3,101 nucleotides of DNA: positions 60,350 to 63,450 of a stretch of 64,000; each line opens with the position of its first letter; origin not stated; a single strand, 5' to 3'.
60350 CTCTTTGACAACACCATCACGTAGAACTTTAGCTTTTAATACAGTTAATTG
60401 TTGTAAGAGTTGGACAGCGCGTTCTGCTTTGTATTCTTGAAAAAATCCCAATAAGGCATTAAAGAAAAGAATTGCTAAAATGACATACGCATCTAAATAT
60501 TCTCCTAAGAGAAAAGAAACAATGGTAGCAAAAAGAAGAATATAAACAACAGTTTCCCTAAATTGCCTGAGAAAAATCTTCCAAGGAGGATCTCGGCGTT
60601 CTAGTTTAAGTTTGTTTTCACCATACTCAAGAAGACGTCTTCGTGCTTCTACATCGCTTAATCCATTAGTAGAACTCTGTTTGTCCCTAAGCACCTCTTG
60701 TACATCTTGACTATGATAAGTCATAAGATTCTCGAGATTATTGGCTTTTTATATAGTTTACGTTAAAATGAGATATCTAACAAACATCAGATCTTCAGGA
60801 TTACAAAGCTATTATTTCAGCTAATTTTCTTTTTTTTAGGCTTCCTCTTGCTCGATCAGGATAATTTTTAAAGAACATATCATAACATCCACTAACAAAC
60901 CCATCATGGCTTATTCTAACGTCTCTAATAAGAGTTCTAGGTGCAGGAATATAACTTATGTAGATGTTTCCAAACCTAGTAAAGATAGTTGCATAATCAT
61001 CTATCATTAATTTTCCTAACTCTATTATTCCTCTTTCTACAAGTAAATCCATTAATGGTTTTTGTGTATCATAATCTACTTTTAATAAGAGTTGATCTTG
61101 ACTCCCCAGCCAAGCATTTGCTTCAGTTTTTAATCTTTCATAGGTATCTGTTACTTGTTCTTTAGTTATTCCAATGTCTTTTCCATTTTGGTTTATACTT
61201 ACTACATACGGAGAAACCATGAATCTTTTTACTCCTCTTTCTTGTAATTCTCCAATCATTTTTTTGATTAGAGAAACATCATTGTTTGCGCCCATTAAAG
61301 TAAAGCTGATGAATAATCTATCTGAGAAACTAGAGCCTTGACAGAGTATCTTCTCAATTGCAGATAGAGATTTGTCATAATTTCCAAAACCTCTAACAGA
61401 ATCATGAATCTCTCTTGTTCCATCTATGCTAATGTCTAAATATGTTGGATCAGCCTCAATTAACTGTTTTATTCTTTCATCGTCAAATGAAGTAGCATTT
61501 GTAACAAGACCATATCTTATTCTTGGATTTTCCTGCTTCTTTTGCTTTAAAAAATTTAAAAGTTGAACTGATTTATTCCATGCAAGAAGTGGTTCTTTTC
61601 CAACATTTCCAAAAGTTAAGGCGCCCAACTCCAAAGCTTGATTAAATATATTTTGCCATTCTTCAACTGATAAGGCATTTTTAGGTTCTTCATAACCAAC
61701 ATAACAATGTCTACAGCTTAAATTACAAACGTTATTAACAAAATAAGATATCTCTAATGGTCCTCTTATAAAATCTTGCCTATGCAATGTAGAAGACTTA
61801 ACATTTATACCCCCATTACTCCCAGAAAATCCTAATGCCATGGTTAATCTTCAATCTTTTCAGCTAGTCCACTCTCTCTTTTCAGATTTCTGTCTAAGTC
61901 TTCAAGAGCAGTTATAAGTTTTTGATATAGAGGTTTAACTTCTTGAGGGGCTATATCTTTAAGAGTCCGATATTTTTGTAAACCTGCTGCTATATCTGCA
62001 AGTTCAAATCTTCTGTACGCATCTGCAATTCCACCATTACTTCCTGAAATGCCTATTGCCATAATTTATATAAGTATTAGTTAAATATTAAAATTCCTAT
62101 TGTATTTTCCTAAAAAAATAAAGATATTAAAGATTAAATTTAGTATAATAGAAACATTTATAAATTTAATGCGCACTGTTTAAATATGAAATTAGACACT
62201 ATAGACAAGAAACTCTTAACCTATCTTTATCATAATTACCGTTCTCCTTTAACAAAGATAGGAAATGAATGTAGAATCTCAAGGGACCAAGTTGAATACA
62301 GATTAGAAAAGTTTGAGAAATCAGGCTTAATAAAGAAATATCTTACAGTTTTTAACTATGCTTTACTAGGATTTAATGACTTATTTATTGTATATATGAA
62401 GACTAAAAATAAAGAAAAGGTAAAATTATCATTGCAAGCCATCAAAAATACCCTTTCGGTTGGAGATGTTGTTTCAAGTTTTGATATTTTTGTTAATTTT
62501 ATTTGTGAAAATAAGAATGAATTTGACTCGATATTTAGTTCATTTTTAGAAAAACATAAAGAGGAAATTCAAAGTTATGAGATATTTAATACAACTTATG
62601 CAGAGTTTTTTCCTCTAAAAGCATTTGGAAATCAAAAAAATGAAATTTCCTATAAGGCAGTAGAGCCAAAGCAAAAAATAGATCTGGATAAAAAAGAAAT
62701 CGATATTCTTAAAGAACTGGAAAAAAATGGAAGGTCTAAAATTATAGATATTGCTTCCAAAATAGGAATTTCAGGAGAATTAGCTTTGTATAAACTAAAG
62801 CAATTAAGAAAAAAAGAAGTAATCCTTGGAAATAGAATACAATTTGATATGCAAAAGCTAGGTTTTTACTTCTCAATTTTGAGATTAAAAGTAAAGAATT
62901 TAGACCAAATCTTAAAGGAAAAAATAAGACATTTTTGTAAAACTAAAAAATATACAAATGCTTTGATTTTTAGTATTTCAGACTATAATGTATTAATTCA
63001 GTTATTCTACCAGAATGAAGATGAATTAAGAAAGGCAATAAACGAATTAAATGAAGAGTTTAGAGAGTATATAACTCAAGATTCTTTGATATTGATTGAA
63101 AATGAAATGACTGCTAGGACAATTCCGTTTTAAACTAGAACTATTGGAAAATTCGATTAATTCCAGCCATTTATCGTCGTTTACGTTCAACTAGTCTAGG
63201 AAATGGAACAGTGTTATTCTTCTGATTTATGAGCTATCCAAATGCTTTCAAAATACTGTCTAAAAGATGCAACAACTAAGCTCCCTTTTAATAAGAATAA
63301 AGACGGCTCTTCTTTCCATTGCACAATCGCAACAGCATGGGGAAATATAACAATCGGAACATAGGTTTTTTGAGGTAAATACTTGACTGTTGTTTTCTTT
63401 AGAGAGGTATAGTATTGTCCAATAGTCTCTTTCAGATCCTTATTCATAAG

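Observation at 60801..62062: Small protein and adjacent radical SAM enzyme begin with the same 12-residue motif: candidate new peptide-modification system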

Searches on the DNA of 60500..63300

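Call 80: search_rna_families(source=window, start=60500, end=63300, threshold=evalue, max_evalue=1)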
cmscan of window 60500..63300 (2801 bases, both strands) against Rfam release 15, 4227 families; matches with E-value up to 1: 1.
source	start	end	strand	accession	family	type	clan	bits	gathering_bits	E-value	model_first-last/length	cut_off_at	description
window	60779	60856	-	RF00358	snoZ101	Gene; snRNA; snoRNA; CD-box;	CL00057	24.2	44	0.3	1-96/96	no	Small nucleolar RNA Z101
